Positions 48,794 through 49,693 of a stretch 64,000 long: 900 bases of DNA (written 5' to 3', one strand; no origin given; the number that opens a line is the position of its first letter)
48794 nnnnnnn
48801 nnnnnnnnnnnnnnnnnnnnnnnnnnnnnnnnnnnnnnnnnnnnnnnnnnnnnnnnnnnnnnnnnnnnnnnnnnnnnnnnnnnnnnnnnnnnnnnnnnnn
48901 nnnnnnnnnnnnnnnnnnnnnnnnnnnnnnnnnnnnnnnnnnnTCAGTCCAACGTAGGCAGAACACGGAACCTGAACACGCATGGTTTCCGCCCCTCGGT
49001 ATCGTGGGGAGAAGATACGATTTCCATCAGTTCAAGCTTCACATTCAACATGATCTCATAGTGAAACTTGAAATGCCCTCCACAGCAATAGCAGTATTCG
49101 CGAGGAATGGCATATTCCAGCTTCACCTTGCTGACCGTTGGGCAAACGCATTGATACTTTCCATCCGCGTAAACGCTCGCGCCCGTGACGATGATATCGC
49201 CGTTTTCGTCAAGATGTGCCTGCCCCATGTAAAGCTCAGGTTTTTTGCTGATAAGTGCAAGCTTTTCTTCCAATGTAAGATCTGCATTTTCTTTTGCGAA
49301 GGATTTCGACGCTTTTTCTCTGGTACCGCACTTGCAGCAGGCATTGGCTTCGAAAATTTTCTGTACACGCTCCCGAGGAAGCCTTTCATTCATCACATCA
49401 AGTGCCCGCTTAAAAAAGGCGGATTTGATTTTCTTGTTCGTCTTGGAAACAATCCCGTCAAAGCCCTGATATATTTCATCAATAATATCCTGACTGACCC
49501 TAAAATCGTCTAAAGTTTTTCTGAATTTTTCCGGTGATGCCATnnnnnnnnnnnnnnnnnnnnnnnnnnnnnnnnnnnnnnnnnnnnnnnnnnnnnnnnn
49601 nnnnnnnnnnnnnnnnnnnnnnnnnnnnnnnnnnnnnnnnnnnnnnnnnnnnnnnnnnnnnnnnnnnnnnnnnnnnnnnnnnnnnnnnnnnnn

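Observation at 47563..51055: Fic/Doc gene cluster with a direct-repeat-bounded cassette, palindromic operators and a GC-rich foreign cargo gene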

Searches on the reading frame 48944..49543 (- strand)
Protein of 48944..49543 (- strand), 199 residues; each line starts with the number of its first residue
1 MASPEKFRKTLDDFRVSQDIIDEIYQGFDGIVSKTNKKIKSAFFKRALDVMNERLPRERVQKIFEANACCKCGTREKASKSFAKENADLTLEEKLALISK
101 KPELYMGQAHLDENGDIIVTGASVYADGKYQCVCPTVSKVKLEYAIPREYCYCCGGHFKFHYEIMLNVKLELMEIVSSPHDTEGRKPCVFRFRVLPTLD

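Call 3: search_protein_families(library=pfam, proteins=[window:48944-49543:-], max_evalue=0.01)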
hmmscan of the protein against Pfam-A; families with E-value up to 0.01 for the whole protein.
window:48944-49543:- (199 aa): 1 family
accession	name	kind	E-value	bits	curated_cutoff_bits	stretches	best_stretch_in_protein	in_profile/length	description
PF12297.13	EVC2_like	-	0.0024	17.2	25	1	16-95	171-252/429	Ellis van Creveld protein 2 like protein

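Call 11: find_encoding_contigs(protein=window:48944-49543:-, flank=8000, max_places=10)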
Protein window:48944-49543:- (199 aa): no gene with exactly this product is on record in the collection.

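Call 13: find_homologous_proteins(query=window:48947-49543:-)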
Query window:48947-49543:- (199 aa): 205 proteins with E <= 0.001 among 290 candidates; the best 120 are listed.
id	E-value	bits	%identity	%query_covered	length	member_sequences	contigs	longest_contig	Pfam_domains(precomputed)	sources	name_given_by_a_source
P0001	8.7e-111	386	84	99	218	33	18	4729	-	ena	-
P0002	3.9e-100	352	77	98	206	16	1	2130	-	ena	-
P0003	5.5e-100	351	76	98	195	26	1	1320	-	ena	-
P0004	5.5e-97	341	74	98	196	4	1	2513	-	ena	-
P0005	1.1e-96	340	72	98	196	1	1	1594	-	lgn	-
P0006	2.5e-96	339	75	98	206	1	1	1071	-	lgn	-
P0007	2.8e-95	336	73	98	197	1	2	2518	-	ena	-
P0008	2.1e-94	333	72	98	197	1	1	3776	-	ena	-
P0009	4.4e-94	332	73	98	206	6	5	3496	-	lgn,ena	-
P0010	2.4e-93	329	74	98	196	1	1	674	-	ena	-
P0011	1.9e-92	326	85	86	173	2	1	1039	-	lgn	-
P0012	4.7e-92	325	71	98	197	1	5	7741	-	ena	-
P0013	2.3e-91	323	72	98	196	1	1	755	-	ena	-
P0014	2.8e-91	323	70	99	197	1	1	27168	-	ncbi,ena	-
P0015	3.2e-91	323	69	98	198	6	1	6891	-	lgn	-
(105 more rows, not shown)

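Call 14: find_encoding_contigs(protein=P0001, flank=5000, max_places=10)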
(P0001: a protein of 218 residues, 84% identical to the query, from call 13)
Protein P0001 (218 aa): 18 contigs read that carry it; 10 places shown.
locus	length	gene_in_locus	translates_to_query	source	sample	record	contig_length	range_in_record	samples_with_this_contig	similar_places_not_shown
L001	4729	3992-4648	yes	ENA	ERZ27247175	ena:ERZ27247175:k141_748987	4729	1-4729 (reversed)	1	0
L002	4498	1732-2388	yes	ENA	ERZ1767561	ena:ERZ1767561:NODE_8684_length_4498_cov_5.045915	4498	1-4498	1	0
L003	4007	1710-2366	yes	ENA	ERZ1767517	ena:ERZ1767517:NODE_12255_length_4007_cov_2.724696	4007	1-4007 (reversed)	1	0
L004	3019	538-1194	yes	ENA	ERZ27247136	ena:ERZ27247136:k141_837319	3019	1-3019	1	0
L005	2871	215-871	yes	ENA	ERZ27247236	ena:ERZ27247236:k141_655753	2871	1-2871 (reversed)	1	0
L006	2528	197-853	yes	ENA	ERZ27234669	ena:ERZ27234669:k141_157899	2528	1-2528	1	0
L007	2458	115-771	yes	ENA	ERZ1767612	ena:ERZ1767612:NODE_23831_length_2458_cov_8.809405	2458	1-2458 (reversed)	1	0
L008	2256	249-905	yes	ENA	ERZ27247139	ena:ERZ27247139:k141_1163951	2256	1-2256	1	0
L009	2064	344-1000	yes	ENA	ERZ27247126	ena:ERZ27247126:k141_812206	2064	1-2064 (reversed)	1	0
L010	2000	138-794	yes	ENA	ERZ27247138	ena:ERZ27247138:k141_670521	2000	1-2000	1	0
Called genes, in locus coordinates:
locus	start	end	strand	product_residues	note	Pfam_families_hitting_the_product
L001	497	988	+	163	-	PF01325:Fe_dep_repress (faint), PF09339:HTH_IclR (faint), PF12802:MarR_2, PF01022:HTH_5 (faint), PF01047:MarR (weak), PF13412:HTH_24 (weak), PF13463:HTH_27 (weak)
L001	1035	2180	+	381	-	PF00248:Aldo_ket_red, PF13183:Fer4_8 (weak), PF13187:Fer4_9 (weak)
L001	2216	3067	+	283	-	PF01636:APH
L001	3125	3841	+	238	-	-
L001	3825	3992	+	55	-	-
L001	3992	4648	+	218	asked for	-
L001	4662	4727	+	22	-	?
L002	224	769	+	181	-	PF01325:Fe_dep_repress (faint), PF09339:HTH_IclR (faint), PF12802:MarR_2, PF25212:HVO_A0114 (weak), PF01047:MarR (weak), PF13412:HTH_24 (weak), PF13463:HTH_27 (weak), PF01022:HTH_5 (faint)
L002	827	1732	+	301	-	-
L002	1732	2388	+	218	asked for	-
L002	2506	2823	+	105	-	PF00583:Acetyltransf_1 (weak), PF13508:Acetyltransf_7 (weak)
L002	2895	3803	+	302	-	PF01636:APH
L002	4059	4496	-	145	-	?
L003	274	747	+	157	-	PF12802:MarR_2, PF01047:MarR (weak), PF13412:HTH_24 (weak), PF13463:HTH_27 (weak), PF25212:HVO_A0114 (weak), PF09339:HTH_IclR (weak), PF01022:HTH_5 (faint), PF01325:Fe_dep_repress (weak)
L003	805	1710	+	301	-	-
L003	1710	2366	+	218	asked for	-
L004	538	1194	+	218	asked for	-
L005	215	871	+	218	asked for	-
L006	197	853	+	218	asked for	-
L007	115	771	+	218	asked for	-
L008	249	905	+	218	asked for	-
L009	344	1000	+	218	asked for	-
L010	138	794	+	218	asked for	-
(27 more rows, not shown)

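Call 15: find_encoding_contigs(protein=P0014, flank=6000, max_places=4)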
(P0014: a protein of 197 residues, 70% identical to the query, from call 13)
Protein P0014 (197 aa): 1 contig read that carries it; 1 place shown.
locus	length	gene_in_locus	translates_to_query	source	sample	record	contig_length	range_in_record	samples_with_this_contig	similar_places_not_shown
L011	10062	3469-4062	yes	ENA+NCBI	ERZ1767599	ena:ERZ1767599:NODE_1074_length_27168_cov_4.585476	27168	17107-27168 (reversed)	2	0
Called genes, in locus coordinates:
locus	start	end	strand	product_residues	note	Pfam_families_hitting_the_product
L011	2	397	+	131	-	?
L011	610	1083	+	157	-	PF04542:Sigma70_r2, PF08281:Sigma70_r4_2, PF04545:Sigma70_r4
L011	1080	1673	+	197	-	-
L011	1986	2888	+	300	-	-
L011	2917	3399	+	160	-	-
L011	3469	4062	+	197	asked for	-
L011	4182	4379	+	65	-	-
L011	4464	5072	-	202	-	PF13649:Methyltransf_25, PF13847:Methyltransf_31 (weak), PF08241:Methyltransf_11 (weak)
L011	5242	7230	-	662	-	PF05524:PEP-utilisers_N, PF00391:PEP-utilizers, PF02896:PEP-utilizers_C, PF00358:PTS_EIIA_1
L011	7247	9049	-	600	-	PF00367:PTS_EIIB, PF02378:PTS_EIIC, PF00381:PTS-HPr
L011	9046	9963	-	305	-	PF13580:SIS_2, PF22645:GKRP_SIS_N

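Call 28: search_protein_families(library=ncbifam, proteins=[window:48944-49543:-], max_evalue=0.01)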
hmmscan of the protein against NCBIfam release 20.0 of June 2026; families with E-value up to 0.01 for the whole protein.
window:48944-49543:- (199 aa): 0 families

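Call 29: search_protein_families(library=padloc, proteins=[window:48944-49543:-], max_evalue=0.01)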
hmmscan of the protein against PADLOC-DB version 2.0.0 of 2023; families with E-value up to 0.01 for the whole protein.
window:48944-49543:- (199 aa): 0 families

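Call 59: predict_structure(alignment_id=A4)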
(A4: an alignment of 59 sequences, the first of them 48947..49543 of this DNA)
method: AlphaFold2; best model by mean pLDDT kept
length: 199 residues; sequences in the alignment: 59
mean_pLDDT: 90.7   pTM: 0.86
mean pLDDT of the five models: 90.7, 90.6, 90.4, 90.0, 89.7
residues with pLDDT >= 90: 132; 70-90: 61; 50-70: 5; < 50: 1
segments of 3 or more residues with pLDDT < 50: none
pLDDT, mean of each block of 10 residues (from residue 1): 84 97 96 90 94 97 87 88 97 96 89 96 82 80 84 93 96 94 91 83
secondary structure, 60 per line:
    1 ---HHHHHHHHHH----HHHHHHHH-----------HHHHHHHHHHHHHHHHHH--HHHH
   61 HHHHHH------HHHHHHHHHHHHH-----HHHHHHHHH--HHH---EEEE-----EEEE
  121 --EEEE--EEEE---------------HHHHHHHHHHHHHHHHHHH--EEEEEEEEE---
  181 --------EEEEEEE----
elements in order: H4-13 H18-25 H37-54 H57-66 H73-85 H91-99 E108-111 E117-120 E123-126 E129-132 H148-166 E169-177 E189-195

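Call 62: fold_search(model_id=the predicted structure, library=pdb)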
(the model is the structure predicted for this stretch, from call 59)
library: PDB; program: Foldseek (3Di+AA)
matches with E <= 10: 125; with E <= 0.001: 0
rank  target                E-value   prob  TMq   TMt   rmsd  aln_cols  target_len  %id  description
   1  9oxn_B                1.7e-03  1.00  0.45  0.19   8.0       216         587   12  Compact, ligand-free state of Manduca sexta soluble guanylate cyclase mutant beta C122S (released 2025-11-12)
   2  8hbe_B                4.8e-03  1.00  0.48  0.20   6.3       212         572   11  Structure of human soluble guanylate cyclase in the inactive state at 3.1 angstrom (released 2023-04-19)
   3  7e8t_C                5.4e-03  0.99  0.41  0.43  11.0       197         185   12  Monomer of Ypt32-TRAPPII (released 2022-02-09)
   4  1sz7                  5.7e-03  1.00  0.41  0.49   6.9       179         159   12  Crystal structure of Human Bet3 (released 2005-01-18)
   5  6jt0_B                7.1e-03  0.99  0.47  0.20   7.4       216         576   12  Structure of human soluble guanylate cyclase in the unliganded state (released 2019-08-28)
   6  7e8t_F                7.6e-03  0.98  0.41  0.43  11.3       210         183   10  Monomer of Ypt32-TRAPPII (released 2022-02-09)
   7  6aq3_E                8.5e-03  0.99  0.39  0.44   7.6       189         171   14  Crystal structure of a trafficking protein particle complex subunit 3 from Naegleria fowleri covalently bound to palmi (released 2017-08-30)
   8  7b6d_A                1.2e-02  1.00  0.47  0.54   5.8       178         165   13  Drosophila melanogaster TRAPPCore (C1, C2, C2L, C3a/b, C4, C5, C6 subunits) (released 2021-06-09)
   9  7b6d_G                1.3e-02  0.99  0.44  0.50   5.7       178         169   11  Drosophila melanogaster TRAPPCore (C1, C2, C2L, C3a/b, C4, C5, C6 subunits) (released 2021-06-09)
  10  2j3w_E                1.4e-02  0.98  0.41  0.48   6.9       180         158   14  The crystal structure of the bet3-trs31-sedlin complex. (released 2006-11-27)
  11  2c0j_A                1.5e-02  0.99  0.46  0.54   5.9       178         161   13  Crystal structure of the bet3-trs33 heterodimer (released 2006-02-07)
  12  6aq3_A                1.5e-02  0.98  0.42  0.48   6.4       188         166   12  Crystal structure of a trafficking protein particle complex subunit 3 from Naegleria fowleri covalently bound to palmi (released 2017-08-30)
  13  2j3t_A                1.9e-02  0.99  0.46  0.55   6.0       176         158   14  The crystal structure of the bet3-trs33-bet5-trs23 complex. (released 2006-11-22)
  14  6aq3_D                2.0e-02  0.98  0.41  0.46   7.5       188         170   12  Crystal structure of a trafficking protein particle complex subunit 3 from Naegleria fowleri covalently bound to palmi (released 2017-08-30)
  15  6jt2_B                2.1e-02  0.97  0.44  0.19   9.9       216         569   10  Structure of human soluble guanylate cyclase in the NO activated state (released 2019-09-04)
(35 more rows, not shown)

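Call 63: search_solved_structures(query=A4, max_evalue=1)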
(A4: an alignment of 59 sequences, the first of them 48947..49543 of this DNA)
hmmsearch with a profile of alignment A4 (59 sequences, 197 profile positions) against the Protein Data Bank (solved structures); distinct sequences matched with E-value up to 1: 2.
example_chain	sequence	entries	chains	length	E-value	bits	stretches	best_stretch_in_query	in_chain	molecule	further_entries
7bqn_A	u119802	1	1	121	0.011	18.8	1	3-66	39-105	Rei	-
4yis_A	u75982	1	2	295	0.91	12.5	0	21-54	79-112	Meganuclease I-CpaMI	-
